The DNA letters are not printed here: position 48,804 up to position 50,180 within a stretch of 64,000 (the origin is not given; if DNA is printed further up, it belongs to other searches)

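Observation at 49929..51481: Triplicated 3' end of the LigD-polymerase gene brackets mini-cassettes: an integration hotspot or integrase-less cassette array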

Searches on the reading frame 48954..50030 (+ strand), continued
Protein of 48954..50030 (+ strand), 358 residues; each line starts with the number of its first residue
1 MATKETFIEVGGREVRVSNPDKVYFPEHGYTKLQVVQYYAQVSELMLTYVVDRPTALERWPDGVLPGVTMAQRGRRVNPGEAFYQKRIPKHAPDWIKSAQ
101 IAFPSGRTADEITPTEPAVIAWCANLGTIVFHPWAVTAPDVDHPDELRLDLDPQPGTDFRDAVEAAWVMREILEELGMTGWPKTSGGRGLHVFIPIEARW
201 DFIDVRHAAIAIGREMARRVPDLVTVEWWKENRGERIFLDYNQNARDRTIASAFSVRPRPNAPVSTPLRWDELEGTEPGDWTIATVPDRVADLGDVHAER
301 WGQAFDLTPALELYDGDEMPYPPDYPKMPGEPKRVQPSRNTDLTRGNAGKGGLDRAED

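Call 30: find_encoding_contigs(protein=P0002, flank=10000, max_places=4)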
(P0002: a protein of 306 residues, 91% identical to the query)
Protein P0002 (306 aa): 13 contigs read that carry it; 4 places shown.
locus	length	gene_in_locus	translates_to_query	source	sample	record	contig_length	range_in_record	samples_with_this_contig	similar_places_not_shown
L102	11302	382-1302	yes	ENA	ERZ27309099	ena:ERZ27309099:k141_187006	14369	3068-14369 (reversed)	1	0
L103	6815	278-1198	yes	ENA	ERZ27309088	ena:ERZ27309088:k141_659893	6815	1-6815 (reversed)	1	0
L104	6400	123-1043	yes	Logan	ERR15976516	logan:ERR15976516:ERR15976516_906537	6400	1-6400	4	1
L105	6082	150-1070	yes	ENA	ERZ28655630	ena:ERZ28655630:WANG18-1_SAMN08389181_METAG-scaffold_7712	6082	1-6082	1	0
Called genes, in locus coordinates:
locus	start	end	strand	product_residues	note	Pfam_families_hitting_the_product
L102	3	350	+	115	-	?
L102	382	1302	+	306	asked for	PF13495:Phage_int_SAM_4 (weak), PF00589:Phage_integrase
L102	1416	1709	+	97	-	-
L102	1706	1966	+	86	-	-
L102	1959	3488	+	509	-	PF08706:D5_N, PF19263:DUF5906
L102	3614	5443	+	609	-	PF01612:DNA_pol_A_exo1 (weak), PF00476:DNA_pol_A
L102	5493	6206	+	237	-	-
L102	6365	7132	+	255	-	PF08241:Methyltransf_11 (faint), PF13489:Methyltransf_23, PF13649:Methyltransf_25 (weak), PF08242:Methyltransf_12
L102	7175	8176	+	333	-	-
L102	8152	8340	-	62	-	-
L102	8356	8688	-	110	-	-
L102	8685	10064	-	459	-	PF01035:DNA_binding_1 (weak)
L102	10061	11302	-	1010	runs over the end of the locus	PF04313:HSDR_N, PF04851:ResIII, PF18766:SWI2_SNF2, PF22679:T1R_D3-like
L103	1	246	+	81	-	?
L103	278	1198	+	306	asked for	PF13495:Phage_int_SAM_4 (weak), PF00589:Phage_integrase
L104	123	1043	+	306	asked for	PF13495:Phage_int_SAM_4 (weak), PF00589:Phage_integrase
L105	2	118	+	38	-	?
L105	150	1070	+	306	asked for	PF13495:Phage_int_SAM_4 (weak), PF00589:Phage_integrase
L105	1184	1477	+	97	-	-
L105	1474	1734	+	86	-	-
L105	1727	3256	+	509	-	PF08706:D5_N, PF19263:DUF5906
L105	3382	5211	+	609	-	PF01612:DNA_pol_A_exo1 (weak), PF00476:DNA_pol_A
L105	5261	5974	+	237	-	-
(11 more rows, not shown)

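Call 42: find_encoding_contigs(protein=window:48954-50030:+, flank=10000, max_places=8)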
Protein window:48954-50030:+ (358 aa): 23 contigs read that carry it; 8 places shown.
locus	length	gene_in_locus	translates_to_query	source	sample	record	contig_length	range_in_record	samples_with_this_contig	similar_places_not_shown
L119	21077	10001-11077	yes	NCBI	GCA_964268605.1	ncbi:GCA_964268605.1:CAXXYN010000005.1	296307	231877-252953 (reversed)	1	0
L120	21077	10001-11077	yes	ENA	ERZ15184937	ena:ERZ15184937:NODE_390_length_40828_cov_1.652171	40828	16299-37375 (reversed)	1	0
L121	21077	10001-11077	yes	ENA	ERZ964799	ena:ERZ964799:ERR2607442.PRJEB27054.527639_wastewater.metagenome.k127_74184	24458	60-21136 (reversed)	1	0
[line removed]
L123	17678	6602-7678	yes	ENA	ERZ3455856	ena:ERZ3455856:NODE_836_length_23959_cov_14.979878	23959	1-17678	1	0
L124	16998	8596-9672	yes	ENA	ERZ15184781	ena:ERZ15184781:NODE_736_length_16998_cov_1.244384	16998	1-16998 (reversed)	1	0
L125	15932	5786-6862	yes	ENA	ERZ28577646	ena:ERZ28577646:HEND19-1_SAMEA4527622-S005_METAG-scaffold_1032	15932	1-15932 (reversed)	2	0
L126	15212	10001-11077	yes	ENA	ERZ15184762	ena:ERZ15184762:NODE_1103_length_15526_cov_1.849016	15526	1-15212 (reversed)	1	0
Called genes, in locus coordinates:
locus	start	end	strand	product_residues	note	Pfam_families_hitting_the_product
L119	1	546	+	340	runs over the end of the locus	PF01544:CorA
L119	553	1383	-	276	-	PF02673:BacA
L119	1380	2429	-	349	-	PF00296:Bac_luciferase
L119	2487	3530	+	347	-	PF00248:Aldo_ket_red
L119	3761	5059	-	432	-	PF18085:Mak_N_cap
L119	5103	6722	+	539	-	PF18158:AidB_N, PF02770:Acyl-CoA_dh_M, PF00441:Acyl-CoA_dh_1, PF08028:Acyl-CoA_dh_2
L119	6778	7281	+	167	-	PF10604:Polyketide_cyc2 (weak), PF10698:DUF2505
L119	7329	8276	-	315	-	PF03969:AFG1_ATPase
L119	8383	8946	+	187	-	PF01872:RibD_C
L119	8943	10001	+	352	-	PF01068:DNA_ligase_A_M, PF04679:DNA_ligase_A_C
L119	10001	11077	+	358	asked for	PF21686:LigD_Prim-Pol, PF01896:DNA_primase_S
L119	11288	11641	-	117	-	PF18480:DUF5615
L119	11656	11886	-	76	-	PF04255:DUF433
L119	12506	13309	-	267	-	-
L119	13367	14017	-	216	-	PF02275:CBAH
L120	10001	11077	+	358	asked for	PF21686:LigD_Prim-Pol, PF01896:DNA_primase_S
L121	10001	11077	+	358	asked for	PF21686:LigD_Prim-Pol, PF01896:DNA_primase_S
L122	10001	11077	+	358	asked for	PF21686:LigD_Prim-Pol, PF01896:DNA_primase_S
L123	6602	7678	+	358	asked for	PF21686:LigD_Prim-Pol, PF01896:DNA_primase_S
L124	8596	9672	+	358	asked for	PF21686:LigD_Prim-Pol, PF01896:DNA_primase_S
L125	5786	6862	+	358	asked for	PF21686:LigD_Prim-Pol, PF01896:DNA_primase_S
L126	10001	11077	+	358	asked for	PF21686:LigD_Prim-Pol, PF01896:DNA_primase_S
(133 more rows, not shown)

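Call 46: find_encoding_contigs(protein=P0011, flank=5000, max_places=5)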
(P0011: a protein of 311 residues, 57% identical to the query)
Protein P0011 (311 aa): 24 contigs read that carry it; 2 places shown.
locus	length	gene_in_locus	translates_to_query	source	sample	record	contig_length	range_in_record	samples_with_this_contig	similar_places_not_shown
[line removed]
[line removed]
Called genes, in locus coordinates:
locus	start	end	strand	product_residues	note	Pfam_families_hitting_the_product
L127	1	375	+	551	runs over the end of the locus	PF18158:AidB_N, PF02770:Acyl-CoA_dh_M, PF00441:Acyl-CoA_dh_1, PF08028:Acyl-CoA_dh_2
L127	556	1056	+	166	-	PF10698:DUF2505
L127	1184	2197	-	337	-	PF03969:AFG1_ATPase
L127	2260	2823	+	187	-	PF01872:RibD_C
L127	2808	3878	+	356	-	PF01068:DNA_ligase_A_M, PF01331:mRNA_cap_enzyme (faint), PF04679:DNA_ligase_A_C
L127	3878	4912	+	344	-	PF21686:LigD_Prim-Pol, PF01896:DNA_primase_S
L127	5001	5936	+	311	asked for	PF13495:Phage_int_SAM_4 (weak), PF00589:Phage_integrase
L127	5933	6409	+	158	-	-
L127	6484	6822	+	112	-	-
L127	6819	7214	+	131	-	-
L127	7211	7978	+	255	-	PF02195:ParB_N (weak)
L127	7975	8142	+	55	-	-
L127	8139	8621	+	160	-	-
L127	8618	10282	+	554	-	-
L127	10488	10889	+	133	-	-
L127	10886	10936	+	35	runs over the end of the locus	-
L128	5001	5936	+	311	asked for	PF13495:Phage_int_SAM_4 (weak), PF00589:Phage_integrase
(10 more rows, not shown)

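Call 49: search_protein_families(library=pfam, proteins=[L002:7307-10795:+, L002:11113-12750:+, L006:7197-9134:+], max_evalue=0.001)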
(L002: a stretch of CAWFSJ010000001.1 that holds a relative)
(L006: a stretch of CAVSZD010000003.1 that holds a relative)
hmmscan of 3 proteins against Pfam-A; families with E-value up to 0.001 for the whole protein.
L002:7307-10795:+ (1162 aa): 8 families
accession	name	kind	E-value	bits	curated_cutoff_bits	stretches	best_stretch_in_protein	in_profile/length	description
PF03382.20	DUF285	-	1.2e-215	703.1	25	7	178-285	1-108/120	Mycoplasma protein of unknown function, DUF285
PF15780.11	ASH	-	1.5e-23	83.3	27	2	943-1040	3-97/98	Abnormal spindle-like microcephaly-assoc'd, ASPM-SPD-2-Hydin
PF22073.2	Cep192_D4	-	1.6e-17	64.1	35.5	2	951-1048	7-111/112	Cep192 domain 4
PF22544.2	HYDIN_VesB_CFA65-like_Ig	-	3.5e-12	46.9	25.5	2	839-938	3-96/100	HYDIN/CFA65/VesB-like, Ig-like domain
PF24507.1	Ig_CFAP65_4th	-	1e-07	32.6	27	0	898-943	32-76/76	CFAP65, fourth Ig-like domain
PF12371.14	TMEM131_like_N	-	3.2e-05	24.5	28.8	0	950-1031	3-82/84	Transmembrane protein 131-like N-terminal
PF24771.2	Ig_CFAP74_1st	-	0.0002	22.1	29.2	0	948-1035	1-88/97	CFAP74 first Ig-like domain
PF07705.17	CARDB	-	0.00091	19.8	22.7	0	847-929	11-86/101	CARDB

L002:11113-12750:+ (545 aa): 1 family
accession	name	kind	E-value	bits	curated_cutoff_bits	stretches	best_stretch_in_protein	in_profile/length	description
PF24684.1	Vgb_lyase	-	1.8e-26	93.1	50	2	253-342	76-167/290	Virginiamycin B lyase family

L006:7197-9134:+ (645 aa): 12 families
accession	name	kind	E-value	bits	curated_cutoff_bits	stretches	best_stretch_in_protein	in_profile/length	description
PF00041.27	fn3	-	9.7e-13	48.6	25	1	342-425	1-83/84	Fibronectin type III domain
PF21783.3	YNCE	-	2.2e-12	47.4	27.1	2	178-272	238-331/339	YNCE-like beta-propeller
PF08450.18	SGL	-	2.3e-12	47.5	26.3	1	126-284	92-243/246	SMP-30/Gluconolactonase/LRE-like region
PF24684.1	Vgb_lyase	-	1.7e-11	43.9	50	2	183-326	56-197/290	Virginiamycin B lyase family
PF25174.1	Beta-prop_THOC3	-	3.3e-10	39.8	305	1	104-209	51-156/272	THOC3 beta-propeller domain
PF10282.15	Lactonase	-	2.2e-09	37.4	21.7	0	203-297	224-321/344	Lactonase, 7-bladed beta-propeller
PF15780.11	ASH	-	1.7e-08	35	27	1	433-520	3-92/98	Abnormal spindle-like microcephaly-assoc'd, ASPM-SPD-2-Hydin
PF01436.27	NHL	-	1.4e-07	31.6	20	0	57-79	2-22/28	NHL repeat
PF22544.2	HYDIN_VesB_CFA65-like_Ig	-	8.9e-07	29.5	25.5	1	432-531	2-99/100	HYDIN/CFA65/VesB-like, Ig-like domain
PF07610.17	DUF1573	-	3e-06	27.6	26.1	1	435-532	3-97/98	Protein of unknown function (DUF1573)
PF23414.1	Beta-prop_EML_2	-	2.2e-05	24.4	90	0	229-299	3-71/266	Echinoderm microtubule-associated protein second beta-propeller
PF02239.22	Cytochrom_D1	-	4.3e-05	22.7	25.5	0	123-213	16-108/368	Cytochrome D1 heme domain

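Call 50: search_protein_families(library=pfam, proteins=[L006:9711-10331:+, L006:10411-11256:+, L006:11283-12314:+], max_evalue=0.001)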
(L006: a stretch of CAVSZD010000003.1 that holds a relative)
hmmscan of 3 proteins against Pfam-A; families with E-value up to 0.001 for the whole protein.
L006:9711-10331:+ (206 aa): 1 family
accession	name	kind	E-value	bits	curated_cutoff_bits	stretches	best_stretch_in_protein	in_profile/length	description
PF00440.29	TetR_N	-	5.9e-08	32.8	24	1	26-70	1-45/47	Bacterial regulatory proteins, tetR family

L006:10411-11256:+ (281 aa): 6 families
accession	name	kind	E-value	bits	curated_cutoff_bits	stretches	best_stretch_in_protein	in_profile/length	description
PF00561.26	Abhydrolase_1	-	4.5e-27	95.7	25.8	1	34-264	2-242/245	alpha/beta hydrolase fold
PF12697.13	Abhydrolase_6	-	5.4e-18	66.9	26.3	1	57-271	24-215/217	Alpha/beta hydrolase family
PF12146.15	Hydrolase_4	-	3.7e-14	53.1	27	1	61-261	33-233/239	Serine aminopeptidase, S33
PF00326.27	Peptidase_S9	-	5.9e-06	26.4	22.6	0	220-263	143-190/213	Prolyl oligopeptidase family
PF08386.16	Abhydrolase_4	-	2.4e-05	24.8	21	1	221-279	34-92/103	TAP-like protein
PF01738.24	DLH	-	5.1e-05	23.4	21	0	215-261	137-187/217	Dienelactone hydrolase family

L006:11283-12314:+ (343 aa): 4 families
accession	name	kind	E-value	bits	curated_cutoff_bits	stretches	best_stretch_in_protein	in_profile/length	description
PF13602.12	ADH_zinc_N_2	-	2.2e-33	116.5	27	1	186-330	1-134/134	Zinc-binding dehydrogenase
PF08240.17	ADH_N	-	7.6e-17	61.9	23.5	1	27-91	3-65/104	Alcohol dehydrogenase GroES-like domain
PF00107.32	ADH_zinc_N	-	5.2e-15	56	31.8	1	155-239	1-93/129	Zinc-binding dehydrogenase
PF03853.21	YjeF_N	-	0.00027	21.4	24.9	1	128-222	9-116/169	YjeF-related protein N-terminus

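Call 63: search_solved_structures(query=L001:7100-8020:+, max_evalue=0.00001)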
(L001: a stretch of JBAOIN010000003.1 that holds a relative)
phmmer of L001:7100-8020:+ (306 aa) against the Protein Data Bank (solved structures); distinct sequences matched with E-value up to 0.00001: 6.
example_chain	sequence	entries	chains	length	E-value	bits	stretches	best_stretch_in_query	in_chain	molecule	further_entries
1a0p_A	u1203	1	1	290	1.6e-14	57.2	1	110-277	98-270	SITE-SPECIFIC RECOMBINASE XERD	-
5dcf_A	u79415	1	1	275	2.1e-12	50.2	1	129-277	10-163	Tyrosine recombinase XerD,DNA translocase FtsK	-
4a8e_A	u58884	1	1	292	6.8e-11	45.3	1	15-282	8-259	PROBABLE TYROSINE RECOMBINASE XERC-LIKE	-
5hxy_A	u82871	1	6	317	4.2e-10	42.7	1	113-281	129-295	Tyrosine recombinase XerA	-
9i5v_14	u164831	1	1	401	4.2e-07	32.8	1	65-284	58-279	Ribosome-associated translation inhibitor RaiA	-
5vfz_A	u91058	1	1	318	4.9e-06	29.3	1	19-273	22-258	Gp33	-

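Call 64: find_encoding_contigs(protein=P0005, flank=10000, max_places=4)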
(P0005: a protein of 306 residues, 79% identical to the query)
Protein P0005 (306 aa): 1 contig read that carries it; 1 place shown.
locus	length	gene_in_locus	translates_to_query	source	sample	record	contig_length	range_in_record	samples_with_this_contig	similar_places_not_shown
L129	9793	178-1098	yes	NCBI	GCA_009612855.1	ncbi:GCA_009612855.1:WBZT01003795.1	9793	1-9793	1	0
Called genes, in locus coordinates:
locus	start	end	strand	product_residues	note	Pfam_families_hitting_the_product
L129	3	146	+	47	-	?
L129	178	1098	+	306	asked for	PF00589:Phage_integrase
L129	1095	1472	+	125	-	-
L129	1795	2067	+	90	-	-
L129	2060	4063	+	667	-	PF08706:D5_N, PF19263:DUF5906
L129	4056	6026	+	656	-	-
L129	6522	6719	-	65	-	-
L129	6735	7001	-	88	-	-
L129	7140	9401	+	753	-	-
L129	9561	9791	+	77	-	?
